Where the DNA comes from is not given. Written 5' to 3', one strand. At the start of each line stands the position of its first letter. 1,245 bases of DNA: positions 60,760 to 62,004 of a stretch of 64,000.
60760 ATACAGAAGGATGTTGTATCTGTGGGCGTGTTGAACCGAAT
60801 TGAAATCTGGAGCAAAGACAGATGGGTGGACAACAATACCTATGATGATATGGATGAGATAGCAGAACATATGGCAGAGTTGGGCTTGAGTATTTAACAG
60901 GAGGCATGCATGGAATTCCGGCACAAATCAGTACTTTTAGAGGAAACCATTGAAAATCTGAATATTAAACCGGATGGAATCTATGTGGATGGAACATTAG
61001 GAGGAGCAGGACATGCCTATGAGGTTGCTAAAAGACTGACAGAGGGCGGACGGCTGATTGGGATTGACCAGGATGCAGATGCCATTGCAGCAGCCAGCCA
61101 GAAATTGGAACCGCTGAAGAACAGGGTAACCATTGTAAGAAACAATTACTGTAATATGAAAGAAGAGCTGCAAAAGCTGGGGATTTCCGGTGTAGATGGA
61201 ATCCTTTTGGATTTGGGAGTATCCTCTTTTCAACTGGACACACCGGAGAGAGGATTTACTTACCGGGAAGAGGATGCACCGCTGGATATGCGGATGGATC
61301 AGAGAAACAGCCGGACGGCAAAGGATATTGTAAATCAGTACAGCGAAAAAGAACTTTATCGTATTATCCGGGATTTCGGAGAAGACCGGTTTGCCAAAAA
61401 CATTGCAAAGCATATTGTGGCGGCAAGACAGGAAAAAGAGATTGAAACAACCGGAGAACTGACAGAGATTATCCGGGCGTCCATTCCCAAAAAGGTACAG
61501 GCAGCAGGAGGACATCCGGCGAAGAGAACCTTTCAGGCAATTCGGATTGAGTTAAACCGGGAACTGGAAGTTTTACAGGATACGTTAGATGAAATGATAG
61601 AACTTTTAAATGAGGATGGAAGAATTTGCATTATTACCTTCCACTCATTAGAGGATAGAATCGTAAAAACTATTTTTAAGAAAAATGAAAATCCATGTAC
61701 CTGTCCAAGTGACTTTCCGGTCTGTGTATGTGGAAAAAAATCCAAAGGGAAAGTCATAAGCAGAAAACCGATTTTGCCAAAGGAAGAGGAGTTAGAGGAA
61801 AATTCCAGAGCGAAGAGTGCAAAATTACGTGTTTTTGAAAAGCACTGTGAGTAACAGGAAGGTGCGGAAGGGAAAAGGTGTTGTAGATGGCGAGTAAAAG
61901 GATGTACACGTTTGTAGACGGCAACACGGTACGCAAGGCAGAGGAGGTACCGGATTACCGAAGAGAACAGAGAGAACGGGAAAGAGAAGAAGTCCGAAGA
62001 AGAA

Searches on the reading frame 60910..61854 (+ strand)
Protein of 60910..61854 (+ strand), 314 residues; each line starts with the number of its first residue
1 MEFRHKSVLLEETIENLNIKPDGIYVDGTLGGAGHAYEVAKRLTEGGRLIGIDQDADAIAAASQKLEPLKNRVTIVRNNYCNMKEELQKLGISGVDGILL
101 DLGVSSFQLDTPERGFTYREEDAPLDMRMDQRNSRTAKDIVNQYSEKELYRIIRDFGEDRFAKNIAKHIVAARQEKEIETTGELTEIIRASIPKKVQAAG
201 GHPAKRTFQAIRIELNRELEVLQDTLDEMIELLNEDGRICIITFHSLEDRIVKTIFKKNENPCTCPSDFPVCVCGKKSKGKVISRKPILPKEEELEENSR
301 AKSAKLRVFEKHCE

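Call 71: search_protein_families(library=pfam, proteins=[window:60910-61854:+], max_evalue=0.00001)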
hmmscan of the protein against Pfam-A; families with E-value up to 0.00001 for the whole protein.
window:60910-61854:+ (314 aa): 1 family
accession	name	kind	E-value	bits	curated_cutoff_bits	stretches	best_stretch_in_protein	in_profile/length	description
PF01795.25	Methyltransf_5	-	2.2e-124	415.4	27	1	2-311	1-308/309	MraW methylase family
